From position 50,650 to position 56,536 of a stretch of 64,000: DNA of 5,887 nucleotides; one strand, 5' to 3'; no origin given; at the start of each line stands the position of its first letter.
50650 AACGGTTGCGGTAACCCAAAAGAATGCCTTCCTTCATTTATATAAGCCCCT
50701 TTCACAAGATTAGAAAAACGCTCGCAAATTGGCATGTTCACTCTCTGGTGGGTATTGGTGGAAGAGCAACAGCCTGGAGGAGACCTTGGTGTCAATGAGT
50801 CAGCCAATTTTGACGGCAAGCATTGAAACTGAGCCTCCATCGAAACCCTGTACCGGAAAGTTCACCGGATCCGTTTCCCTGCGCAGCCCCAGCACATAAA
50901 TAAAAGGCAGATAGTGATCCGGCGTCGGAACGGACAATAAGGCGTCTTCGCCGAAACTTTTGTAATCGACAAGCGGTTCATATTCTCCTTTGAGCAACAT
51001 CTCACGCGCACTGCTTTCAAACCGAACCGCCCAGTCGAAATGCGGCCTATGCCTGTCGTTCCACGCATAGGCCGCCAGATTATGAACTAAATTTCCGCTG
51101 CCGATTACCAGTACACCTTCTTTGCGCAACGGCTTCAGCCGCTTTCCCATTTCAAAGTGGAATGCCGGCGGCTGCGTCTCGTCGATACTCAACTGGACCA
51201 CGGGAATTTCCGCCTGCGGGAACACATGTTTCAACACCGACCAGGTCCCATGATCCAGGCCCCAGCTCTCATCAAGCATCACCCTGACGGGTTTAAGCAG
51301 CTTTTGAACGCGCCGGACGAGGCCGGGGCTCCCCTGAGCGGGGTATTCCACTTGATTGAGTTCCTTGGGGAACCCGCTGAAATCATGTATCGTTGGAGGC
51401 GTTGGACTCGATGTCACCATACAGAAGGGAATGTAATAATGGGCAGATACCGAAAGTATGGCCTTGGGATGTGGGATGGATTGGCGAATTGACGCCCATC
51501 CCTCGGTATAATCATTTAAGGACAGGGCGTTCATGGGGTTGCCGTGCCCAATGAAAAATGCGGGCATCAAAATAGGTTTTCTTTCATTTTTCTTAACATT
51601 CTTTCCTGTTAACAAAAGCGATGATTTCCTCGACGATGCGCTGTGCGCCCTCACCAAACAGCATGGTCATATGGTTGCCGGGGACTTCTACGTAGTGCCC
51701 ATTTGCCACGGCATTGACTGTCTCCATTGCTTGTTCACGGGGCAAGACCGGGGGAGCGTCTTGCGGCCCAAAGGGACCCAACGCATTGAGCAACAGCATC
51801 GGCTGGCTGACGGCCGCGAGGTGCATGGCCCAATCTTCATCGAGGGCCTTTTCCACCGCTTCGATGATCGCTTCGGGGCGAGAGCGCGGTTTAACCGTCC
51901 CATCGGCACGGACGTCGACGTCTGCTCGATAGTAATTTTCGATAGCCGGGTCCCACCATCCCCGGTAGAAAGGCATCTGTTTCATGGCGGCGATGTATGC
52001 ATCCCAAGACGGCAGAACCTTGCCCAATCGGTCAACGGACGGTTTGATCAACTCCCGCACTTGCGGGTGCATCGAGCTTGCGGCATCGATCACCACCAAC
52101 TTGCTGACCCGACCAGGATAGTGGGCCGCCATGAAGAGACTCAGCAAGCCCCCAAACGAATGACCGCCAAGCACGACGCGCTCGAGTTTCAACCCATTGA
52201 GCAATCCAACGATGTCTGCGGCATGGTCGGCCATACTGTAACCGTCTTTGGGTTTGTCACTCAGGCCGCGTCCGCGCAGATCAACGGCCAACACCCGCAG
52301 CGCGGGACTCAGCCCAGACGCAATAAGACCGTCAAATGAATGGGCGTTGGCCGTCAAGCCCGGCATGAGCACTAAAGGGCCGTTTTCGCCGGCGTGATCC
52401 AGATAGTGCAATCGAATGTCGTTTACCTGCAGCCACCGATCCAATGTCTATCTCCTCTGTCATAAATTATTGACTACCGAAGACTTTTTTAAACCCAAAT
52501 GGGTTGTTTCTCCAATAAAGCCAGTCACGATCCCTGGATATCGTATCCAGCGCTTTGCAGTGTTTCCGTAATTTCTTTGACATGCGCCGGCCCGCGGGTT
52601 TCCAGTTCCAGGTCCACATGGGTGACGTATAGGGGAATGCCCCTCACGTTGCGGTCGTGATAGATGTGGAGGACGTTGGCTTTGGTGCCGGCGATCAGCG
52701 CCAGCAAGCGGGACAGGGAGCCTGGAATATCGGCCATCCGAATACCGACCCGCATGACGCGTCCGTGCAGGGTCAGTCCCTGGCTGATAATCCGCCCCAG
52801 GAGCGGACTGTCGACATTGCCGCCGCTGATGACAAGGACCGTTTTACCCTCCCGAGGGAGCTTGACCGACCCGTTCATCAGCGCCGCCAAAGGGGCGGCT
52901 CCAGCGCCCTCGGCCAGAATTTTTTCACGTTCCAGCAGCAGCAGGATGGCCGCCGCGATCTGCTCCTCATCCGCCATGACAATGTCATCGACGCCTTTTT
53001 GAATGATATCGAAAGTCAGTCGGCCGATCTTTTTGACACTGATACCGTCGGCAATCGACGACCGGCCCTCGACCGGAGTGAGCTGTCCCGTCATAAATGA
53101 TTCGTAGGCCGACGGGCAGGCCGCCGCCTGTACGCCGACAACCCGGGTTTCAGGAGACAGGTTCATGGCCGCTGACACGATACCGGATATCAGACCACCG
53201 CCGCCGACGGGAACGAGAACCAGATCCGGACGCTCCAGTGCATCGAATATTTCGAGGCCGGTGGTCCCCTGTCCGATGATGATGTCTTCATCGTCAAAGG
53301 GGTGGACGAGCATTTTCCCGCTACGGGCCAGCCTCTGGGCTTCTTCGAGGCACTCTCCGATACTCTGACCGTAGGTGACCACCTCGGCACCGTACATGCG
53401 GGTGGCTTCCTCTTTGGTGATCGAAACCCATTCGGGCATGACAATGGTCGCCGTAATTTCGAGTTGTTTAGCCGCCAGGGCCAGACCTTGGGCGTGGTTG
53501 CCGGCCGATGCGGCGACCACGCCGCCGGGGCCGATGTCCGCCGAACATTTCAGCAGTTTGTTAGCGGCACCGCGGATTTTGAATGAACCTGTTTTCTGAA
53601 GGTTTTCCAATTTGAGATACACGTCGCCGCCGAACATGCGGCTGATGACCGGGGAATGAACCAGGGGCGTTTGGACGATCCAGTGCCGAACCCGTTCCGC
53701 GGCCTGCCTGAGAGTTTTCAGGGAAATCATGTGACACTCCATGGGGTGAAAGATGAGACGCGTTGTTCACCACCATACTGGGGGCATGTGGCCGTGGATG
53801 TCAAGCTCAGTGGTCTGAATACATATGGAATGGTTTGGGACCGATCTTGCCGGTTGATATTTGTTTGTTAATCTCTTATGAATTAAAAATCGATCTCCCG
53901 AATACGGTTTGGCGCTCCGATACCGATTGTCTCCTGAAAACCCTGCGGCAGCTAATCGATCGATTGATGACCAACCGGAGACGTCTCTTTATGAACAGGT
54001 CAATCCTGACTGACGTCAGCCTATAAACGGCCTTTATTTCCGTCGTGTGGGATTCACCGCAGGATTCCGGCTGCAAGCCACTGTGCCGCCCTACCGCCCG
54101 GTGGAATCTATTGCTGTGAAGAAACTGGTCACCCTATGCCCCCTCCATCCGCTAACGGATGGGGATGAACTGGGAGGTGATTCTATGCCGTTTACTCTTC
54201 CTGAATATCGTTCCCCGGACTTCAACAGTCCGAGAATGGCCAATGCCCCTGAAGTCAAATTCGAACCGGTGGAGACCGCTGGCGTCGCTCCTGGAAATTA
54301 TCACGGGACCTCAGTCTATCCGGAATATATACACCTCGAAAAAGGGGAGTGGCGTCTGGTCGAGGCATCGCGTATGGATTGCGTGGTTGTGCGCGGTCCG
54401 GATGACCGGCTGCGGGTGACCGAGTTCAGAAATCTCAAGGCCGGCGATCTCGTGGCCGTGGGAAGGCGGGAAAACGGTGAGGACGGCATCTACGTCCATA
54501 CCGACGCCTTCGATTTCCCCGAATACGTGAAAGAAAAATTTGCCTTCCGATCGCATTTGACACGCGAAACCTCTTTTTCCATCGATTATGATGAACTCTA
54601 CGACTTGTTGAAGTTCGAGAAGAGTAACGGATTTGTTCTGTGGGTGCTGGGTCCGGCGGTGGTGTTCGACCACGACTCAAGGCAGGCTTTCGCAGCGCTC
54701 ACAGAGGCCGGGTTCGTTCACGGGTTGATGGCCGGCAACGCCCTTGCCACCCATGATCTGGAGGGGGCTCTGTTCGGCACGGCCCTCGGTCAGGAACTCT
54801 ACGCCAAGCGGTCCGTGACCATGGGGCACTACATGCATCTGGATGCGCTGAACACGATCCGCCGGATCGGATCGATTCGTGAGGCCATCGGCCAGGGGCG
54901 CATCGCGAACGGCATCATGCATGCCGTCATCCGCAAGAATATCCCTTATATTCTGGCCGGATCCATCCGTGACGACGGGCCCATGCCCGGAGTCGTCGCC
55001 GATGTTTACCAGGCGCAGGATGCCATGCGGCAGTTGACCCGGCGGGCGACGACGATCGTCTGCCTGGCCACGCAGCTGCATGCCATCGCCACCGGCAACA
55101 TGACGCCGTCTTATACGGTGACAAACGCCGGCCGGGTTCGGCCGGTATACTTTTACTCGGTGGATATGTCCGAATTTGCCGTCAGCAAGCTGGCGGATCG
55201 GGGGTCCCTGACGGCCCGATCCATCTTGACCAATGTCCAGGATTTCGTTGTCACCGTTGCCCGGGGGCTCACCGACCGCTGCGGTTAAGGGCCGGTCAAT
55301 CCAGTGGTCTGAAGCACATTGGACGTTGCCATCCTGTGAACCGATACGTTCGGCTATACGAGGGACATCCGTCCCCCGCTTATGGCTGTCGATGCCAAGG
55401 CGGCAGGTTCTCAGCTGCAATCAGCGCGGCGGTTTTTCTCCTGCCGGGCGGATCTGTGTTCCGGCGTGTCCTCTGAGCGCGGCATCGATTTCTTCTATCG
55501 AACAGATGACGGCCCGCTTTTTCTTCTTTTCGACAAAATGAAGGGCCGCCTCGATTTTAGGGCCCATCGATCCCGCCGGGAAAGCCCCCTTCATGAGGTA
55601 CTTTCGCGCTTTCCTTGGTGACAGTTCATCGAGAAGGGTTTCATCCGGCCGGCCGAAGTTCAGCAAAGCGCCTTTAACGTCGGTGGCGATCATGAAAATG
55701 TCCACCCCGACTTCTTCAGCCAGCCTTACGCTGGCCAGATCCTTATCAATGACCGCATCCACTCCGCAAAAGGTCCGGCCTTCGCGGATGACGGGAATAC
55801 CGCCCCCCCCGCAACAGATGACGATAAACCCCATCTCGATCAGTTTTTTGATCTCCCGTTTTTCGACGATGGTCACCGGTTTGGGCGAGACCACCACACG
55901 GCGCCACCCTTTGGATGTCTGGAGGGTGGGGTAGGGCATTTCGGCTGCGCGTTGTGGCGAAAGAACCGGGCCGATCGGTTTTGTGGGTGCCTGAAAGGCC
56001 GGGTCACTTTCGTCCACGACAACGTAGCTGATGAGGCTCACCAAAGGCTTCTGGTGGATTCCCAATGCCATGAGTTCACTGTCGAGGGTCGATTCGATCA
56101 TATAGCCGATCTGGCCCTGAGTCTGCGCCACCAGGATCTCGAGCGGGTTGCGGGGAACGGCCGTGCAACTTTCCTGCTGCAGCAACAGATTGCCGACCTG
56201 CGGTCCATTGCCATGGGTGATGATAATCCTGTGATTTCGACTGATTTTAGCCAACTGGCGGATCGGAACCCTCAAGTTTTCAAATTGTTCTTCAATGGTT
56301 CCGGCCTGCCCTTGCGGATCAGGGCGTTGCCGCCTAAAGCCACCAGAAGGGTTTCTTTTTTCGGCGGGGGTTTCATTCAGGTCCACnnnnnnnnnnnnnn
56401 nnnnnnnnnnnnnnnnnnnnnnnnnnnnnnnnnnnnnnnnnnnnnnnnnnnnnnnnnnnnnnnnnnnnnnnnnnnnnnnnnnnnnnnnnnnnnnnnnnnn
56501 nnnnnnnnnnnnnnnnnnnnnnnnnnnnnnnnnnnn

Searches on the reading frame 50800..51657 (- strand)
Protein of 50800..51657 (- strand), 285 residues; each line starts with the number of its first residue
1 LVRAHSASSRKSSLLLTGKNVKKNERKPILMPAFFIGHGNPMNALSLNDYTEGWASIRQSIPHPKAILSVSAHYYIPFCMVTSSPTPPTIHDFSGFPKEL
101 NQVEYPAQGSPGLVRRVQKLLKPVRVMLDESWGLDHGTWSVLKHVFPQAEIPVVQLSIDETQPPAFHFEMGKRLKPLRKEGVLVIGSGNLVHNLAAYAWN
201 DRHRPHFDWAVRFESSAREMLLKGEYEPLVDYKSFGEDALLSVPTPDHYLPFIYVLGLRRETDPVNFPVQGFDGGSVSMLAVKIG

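Call 63: search_protein_families(library=pfam, proteins=[window:50800-51657:-], max_evalue=1e-8)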
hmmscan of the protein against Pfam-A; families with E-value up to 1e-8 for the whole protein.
window:50800-51657:- (285 aa): 1 family
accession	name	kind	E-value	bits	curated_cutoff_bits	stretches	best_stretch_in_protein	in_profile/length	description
PF02900.23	LigB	-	5.8e-18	65.4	26.3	1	52-233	29-219/269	Catalytic LigB subunit of aromatic ring-opening dioxygenase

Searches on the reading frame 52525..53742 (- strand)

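Call 63: search_protein_families(library=pfam, proteins=[window:52525-53742:-], max_evalue=1e-8)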
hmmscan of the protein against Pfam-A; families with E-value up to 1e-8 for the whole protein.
window:52525-53742:- (405 aa): 1 family
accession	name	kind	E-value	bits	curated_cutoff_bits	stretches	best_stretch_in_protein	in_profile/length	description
PF00291.31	PALP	-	3.9e-84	282.9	35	1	21-307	4-295/295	Pyridoxal-phosphate dependent enzyme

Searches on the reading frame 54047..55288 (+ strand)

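Call 63: search_protein_families(library=pfam, proteins=[window:54047-55288:+], max_evalue=1e-8)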
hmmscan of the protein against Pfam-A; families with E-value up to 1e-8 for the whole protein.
window:54047-55288:+ (413 aa): 1 family
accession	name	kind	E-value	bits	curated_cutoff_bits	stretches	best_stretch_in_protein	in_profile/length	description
PF21570.3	ArgZ-like_C_2nd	-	8.7e-65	218.8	27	1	187-401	7-210/213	Arginine dihydrolase ArgZ-like, C-terminal, Rossmann fold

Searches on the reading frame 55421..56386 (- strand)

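Call 63: search_protein_families(library=pfam, proteins=[window:55421-56386:-], max_evalue=1e-8)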
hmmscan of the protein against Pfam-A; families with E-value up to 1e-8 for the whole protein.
window:55421-56386:- (321 aa): 1 family
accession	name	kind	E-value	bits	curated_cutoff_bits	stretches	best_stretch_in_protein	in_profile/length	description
PF00696.33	AA_kinase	-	2.7e-24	86.6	24.9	1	38-296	19-234/234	Amino acid kinase family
